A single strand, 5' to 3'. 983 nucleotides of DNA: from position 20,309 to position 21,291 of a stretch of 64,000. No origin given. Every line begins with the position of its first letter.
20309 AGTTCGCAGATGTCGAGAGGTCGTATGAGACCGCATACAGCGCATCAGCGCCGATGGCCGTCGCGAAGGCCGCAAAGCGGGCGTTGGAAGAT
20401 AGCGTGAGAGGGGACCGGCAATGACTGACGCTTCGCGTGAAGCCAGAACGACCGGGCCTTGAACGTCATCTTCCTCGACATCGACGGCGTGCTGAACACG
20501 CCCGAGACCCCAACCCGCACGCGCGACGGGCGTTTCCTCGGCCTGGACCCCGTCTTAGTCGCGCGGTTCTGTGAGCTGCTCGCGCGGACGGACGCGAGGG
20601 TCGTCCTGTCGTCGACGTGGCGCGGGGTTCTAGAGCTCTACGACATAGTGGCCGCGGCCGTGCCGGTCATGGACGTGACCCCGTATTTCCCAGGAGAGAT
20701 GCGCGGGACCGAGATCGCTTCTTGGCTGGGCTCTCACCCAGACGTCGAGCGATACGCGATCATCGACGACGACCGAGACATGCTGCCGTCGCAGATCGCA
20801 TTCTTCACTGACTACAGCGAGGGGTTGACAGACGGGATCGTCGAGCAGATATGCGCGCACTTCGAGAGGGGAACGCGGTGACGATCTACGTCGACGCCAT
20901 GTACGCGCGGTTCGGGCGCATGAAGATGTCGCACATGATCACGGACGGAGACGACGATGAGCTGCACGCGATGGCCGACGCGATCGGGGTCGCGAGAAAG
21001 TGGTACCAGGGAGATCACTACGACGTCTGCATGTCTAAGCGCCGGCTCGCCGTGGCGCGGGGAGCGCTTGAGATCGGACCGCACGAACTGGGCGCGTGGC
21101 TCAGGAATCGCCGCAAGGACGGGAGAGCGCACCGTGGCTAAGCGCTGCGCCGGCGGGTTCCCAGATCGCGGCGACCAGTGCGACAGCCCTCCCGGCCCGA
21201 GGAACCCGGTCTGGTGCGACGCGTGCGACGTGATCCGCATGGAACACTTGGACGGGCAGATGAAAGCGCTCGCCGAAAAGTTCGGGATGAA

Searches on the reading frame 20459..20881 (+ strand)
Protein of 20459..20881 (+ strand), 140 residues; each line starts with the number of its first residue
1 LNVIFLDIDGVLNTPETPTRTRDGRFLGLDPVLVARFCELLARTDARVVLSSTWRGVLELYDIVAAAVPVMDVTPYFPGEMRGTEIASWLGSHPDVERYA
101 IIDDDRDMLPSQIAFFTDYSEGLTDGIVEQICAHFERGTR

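Call 15: search_protein_families(library=pfam, proteins=[window:20459-20881:+], max_evalue=0.01)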
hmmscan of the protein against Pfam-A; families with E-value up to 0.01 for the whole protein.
window:20459-20881:+ (140 aa): 1 family
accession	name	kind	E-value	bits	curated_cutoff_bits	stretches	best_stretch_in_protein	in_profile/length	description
PF18143.6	HAD_SAK_2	-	6.2e-24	85.4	27.5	1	3-125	1-136/139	HAD domain in Swiss Army Knife RNA repair proteins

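Call 46: find_homologous_proteins(query=window:20459-20881:+, max_evalue=0.001)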
Query window:20459-20881:+ (140 aa): 2134 proteins with E <= 0.001 among 2769 candidates; the best 120 are listed.
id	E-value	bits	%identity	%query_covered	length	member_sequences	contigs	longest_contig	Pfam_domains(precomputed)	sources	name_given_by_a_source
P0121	9.4e-89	312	100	100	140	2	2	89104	PF18143.7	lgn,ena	-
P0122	8.6e-39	150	56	96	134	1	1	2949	PF18143.7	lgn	-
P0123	5.7e-34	135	50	98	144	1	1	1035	PF18143.7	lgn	-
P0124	3.4e-33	132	52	96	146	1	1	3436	PF18143.7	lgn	-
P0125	3.7e-31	126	53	95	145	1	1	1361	PF18143.7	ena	-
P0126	3.3e-28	116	49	97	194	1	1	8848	PF18143.7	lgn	-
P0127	4.7e-28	116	49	99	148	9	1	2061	PF18143.7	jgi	jgi:hypothetical protein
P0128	1.5e-27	114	50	97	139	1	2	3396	PF18143.7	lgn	-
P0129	2.4e-27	113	49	96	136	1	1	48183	PF18143.7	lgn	-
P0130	9.0e-27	112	50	99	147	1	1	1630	PF18143.7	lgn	-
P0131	1.0e-26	111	47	99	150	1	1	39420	PF18143.7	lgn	-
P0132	1.7e-26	111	50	97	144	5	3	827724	PF18143.7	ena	-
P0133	8.1e-26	108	49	96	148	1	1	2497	PF18143.7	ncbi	-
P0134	8.2e-26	108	51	96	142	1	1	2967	PF18143.7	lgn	-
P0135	9.8e-26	108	43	97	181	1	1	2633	PF18143.7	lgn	-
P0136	1.1e-25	108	45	96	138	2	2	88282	PF18143.7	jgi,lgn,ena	jgi:hypothetical protein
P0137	1.4e-25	108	47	90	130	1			PF18143.7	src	-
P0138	1.4e-25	108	44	97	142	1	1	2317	PF18143.7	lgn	-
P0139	1.9e-25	107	46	96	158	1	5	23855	PF18143.7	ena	-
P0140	2.7e-25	107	46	97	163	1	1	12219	PF18143.7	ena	-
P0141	2.9e-25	107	46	96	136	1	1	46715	PF18143.7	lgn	-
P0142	6.0e-25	106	46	100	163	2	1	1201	PF18143.7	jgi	jgi:hypothetical protein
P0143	6.1e-25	106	47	96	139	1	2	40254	PF18143.7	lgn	-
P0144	6.6e-25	105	44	94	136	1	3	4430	PF18143.7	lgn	-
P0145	1.1e-24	105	45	96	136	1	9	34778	PF18143.7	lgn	-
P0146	1.8e-24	104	45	97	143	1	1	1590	PF18143.7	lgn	-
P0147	2.0e-24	104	43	98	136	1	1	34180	PF18143.7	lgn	-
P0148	2.6e-24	104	44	97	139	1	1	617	PF18143.7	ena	-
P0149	2.7e-24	103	47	97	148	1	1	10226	PF18143.7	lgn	-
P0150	3.8e-24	103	47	96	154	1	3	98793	PF18143.7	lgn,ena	-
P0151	4.0e-24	103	43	94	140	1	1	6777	PF18143.7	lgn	-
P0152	5.4e-24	102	46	98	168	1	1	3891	PF18143.7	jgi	jgi:hypothetical protein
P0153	5.5e-24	102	45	96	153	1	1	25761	PF18143.7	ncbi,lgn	-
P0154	5.9e-24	102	43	96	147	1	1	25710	PF18143.7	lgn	-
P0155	6.4e-24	102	44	98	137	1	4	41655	PF18143.7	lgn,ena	-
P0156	7.8e-24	102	48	94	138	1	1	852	PF18143.7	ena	-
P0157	1.1e-23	102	42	99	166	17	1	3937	PF18143.7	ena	-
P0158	1.3e-23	101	46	96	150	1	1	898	PF18143.7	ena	-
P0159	2.1e-23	101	49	96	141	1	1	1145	PF18143.7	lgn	-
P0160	2.4e-23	100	44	96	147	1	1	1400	PF18143.7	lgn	-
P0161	4.2e-23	100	44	97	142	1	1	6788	PF18143.7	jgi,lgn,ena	-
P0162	4.7e-23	99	45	98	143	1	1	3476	PF18143.7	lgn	-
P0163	5.1e-23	99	46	99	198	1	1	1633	PF18143.7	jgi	jgi:Swiss Army Knife RNA repair-like protein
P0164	5.9e-23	99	45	99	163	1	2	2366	PF18143.7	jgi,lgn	jgi:hypothetical protein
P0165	6.2e-23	99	44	96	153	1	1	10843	PF18143.7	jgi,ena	-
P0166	7.9e-23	99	46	99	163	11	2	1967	PF18143.7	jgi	jgi:hypothetical protein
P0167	8.4e-23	99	44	96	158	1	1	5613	PF18143.7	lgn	-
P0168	1.1e-22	98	45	96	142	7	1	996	PF18143.7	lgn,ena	-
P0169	1.2e-22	98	42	99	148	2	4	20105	PF18143.7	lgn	-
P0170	1.2e-22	98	42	97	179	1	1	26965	PF18143.7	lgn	-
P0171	1.3e-22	98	47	96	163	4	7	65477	PF18143.7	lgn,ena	-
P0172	2.2e-22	97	45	96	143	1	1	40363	PF18143.7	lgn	-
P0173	2.2e-22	97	46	96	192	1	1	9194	PF18143.7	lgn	-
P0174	2.5e-22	97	41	99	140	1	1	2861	PF18143.7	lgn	-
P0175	2.6e-22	97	45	96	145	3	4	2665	PF18143.7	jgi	jgi:hypothetical protein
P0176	2.6e-22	97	43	94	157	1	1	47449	PF18143.7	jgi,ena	-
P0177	3.3e-22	97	44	96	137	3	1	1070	PF18143.7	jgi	-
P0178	4.3e-22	96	46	89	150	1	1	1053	PF18143.7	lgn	-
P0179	4.5e-22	96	46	96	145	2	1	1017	PF18143.7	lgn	-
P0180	4.5e-22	96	46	99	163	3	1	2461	PF18143.7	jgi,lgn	jgi:hypothetical protein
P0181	4.6e-22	96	46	99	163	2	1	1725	PF18143.7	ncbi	-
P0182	6.3e-22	96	45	99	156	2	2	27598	PF18143.7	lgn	-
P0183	6.4e-22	96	44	99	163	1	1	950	PF18143.7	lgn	-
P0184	6.9e-22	96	45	93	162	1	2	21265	PF18143.7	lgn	-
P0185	7.2e-22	96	46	96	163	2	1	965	PF18143.7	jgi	jgi:HAD domain in Swiss Army Knife RNA repair proteins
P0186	7.4e-22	96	46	97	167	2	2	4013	PF18143.7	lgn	-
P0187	8.2e-22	95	45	94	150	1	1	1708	PF18143.7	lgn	-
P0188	9.0e-22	95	44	94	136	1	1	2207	PF18143.7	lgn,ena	-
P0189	1.1e-21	95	45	96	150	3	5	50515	PF18143.7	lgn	-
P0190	1.1e-21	95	41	96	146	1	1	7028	PF18143.7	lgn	-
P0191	1.4e-21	95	43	97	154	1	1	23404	PF18143.7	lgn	-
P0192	1.7e-21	94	43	100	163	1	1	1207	PF18143.7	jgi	jgi:hypothetical protein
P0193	1.9e-21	94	40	96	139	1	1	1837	PF18143.7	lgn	-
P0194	2.1e-21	94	45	94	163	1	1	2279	PF18143.7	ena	-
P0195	2.2e-21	94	44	99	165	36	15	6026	PF18143.7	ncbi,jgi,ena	jgi:hypothetical protein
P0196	2.2e-21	94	40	96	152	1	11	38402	PF18143.7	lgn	-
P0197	2.4e-21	94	44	94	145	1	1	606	PF18143.7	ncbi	-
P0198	2.8e-21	94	47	92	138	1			PF18143.7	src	-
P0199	3.8e-21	93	44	96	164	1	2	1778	PF18143.7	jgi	jgi:hypothetical protein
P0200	4.0e-21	93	43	96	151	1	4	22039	PF18143.7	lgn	-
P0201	4.1e-21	93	45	96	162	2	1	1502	PF18143.7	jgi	jgi:hypothetical protein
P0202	5.2e-21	93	46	96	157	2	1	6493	PF18143.7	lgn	-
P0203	8.9e-21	92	45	96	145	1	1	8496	PF18143.7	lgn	-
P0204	8.9e-21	92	43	96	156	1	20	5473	PF18143.7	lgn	-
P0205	1.0e-20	92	44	94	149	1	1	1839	PF18143.7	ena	-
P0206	1.0e-20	92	42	96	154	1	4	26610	PF18143.7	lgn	-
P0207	1.1e-20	92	45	92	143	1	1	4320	PF18143.7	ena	-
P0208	1.1e-20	92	37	97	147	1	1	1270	PF18143.7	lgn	-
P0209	1.1e-20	92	42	96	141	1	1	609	PF18143.7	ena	-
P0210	1.3e-20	92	42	96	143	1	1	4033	PF18143.7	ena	-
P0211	1.3e-20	92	41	98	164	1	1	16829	PF18143.7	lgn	-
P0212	1.4e-20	91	45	98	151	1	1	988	PF18143.7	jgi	jgi:HAD domain in Swiss Army Knife RNA repair proteins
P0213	1.4e-20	91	43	96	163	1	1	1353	PF18143.7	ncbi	-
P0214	1.5e-20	91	48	86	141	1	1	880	PF18143.7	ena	-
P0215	2.0e-20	91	48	89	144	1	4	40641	PF18143.7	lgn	-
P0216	2.1e-20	91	44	98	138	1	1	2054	PF18143.7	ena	-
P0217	2.2e-20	91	42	97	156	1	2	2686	PF18143.7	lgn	-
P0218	2.3e-20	91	41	97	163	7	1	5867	PF18143.7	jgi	jgi:HAD domain in Swiss Army Knife RNA repair proteins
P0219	2.4e-20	91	42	99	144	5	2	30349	PF18143.7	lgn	-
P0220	2.7e-20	91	46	96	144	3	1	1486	PF18143.7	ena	-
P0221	2.7e-20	91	42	96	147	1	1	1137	PF18143.7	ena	-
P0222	2.8e-20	90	44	96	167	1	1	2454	PF18143.7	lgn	-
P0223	2.9e-20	90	39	98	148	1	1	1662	PF18143.7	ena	-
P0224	2.9e-20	90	43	96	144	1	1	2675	PF18143.7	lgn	-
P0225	3.1e-20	90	42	96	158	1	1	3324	PF18143.7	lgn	-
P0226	3.3e-20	90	46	94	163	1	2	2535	PF18143.7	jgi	-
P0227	3.3e-20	90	46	96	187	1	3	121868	PF18143.7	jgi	jgi:hypothetical protein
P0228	3.5e-20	90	42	96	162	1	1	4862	PF18143.7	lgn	-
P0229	3.8e-20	90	43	99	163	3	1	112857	PF18143.7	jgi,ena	jgi:HAD domain in Swiss Army Knife RNA repair proteins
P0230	3.9e-20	90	47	94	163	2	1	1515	PF18143.7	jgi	jgi:hypothetical protein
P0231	4.6e-20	90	41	97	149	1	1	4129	PF18143.7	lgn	-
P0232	4.6e-20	90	44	99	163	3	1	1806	PF18143.7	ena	-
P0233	4.7e-20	90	44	96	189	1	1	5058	PF18143.7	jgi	jgi:hypothetical protein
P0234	4.7e-20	90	47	88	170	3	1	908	PF18143.7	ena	-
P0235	5.1e-20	90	43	98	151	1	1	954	PF18143.7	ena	-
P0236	5.5e-20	90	38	96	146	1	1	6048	PF18143.7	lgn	-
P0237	7.0e-20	89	43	99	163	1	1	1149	PF18143.7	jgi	jgi:HAD domain in Swiss Army Knife RNA repair proteins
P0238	7.2e-20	89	44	96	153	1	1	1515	PF18143.7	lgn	-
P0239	7.2e-20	89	42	96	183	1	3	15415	PF18143.7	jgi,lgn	-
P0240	9.4e-20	89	43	96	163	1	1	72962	PF18143.7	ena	-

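Call 48: search_dna_similar(query=window:20459-20881:+, collection=phages, mode=protein, max_rows=25, rows=spread)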
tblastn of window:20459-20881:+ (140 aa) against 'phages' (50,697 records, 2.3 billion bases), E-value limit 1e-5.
Records with a match: 288; places in all: 288; records where one place covers at least 80% of the query: 264.
Best place of each record, by identity: <60% 288.
By first word of the organism name: Klebsiella 110; Vibrio 72; Cronobacter 15; Enterobacter 14; Aeromonas 13; Citrobacter 12; Rhizobium 9; Escherichia 7; Proteus 7; Shewanella 4; and 14 more.
By host as written in the record: Klebsiella pneumoniae 54; - 51; Klebsiella sp. M5a1 9; Vibrio parahaemolyticus 8; Cronobacter sakazakii 6; Vibrio sp. 6; Aeromonas salmonicida 6; Klebsiella pneumoniae JHCK1 (BEI NR-48976) 6; and 89 more.
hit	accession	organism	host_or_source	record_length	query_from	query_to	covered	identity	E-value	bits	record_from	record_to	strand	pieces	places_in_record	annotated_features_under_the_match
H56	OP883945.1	Stenotrophomonas phage CM1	Stenotrophomonas maltophilia SRM01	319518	1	123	88%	41.0%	1e-13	72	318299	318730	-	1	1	record has no annotation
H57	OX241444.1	Vibrio phage 496E54-1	Seawater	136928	1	138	99%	34.9%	2e-10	62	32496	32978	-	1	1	putative HAD domain-containing protein | conserved hypothetical protein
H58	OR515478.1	Citrobacter phage Ci1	Citrobacter sp. JL 976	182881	3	129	91%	35.9%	5e-12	67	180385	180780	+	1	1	hypothetical protein (x2)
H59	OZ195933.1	Vibrio phage D486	Seawater and oysters mix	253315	1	133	95%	33.1%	2e-9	59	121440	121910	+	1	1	hypothetical protein (x2)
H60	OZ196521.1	Vibrio phage K566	Seawater and oysters mix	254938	1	133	95%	33.1%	2e-9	59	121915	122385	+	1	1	hypothetical protein (x2)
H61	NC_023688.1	Aeromonas phage PX29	Aeromonas salmonicida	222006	1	124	89%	34.8%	2e-8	57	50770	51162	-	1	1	hypothetical protein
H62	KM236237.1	Citrobacter phage Miller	-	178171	2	125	89%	34.5%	1e-6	52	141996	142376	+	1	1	hypothetical protein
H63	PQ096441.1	Enterobacter phage Taquito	Enterobacter cloacae complex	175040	2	125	89%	34.1%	4e-6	50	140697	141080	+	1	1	hypothetical protein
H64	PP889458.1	Klebsiella phage phi1_146002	Klebsiella pneumoniae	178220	2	125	89%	34.1%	4e-6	50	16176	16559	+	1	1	collagen like minor tail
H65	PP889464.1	Klebsiella phage phi1_146010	Klebsiella pneumoniae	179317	2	125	89%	34.1%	4e-6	50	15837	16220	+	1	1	collagen like minor tail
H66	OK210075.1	Citrobacter phage KKP_3664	Citrobacter freundii KKP 3655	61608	2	125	89%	33.8%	9e-6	49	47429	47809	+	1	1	hypothetical protein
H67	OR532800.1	Klebsiella phage RCIP0006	Klebsiella pneumoniae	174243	2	125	89%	33.6%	2e-7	54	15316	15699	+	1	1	hypothetical protein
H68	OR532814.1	Klebsiella phage RCIP0020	Klebsiella pneumoniae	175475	2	125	89%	33.6%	2e-7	54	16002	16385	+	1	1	hypothetical protein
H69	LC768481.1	Klebsiella phage phiKp_18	Klebsiella pneumoniae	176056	2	125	89%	33.6%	2e-7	54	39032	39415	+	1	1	hypothetical protein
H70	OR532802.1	Klebsiella phage RCIP0008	Klebsiella pneumoniae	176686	2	125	89%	33.6%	2e-7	54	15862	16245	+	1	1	hypothetical protein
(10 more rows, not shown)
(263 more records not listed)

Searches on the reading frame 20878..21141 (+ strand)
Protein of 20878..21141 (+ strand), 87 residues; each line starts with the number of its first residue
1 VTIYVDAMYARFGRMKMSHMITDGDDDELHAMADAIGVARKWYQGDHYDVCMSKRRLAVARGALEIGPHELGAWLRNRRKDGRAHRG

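Call 87: search_protein_families(library=pfam, proteins=[window:20878-21141:+], max_evalue=0.01)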
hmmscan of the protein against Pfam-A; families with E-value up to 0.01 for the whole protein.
window:20878-21141:+ (87 aa): 1 family
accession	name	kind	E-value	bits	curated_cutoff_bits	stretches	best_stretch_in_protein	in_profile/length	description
PF13223.11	DUF4031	-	8.5e-25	87.2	25.6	1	3-77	1-75/76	Protein of unknown function (DUF4031)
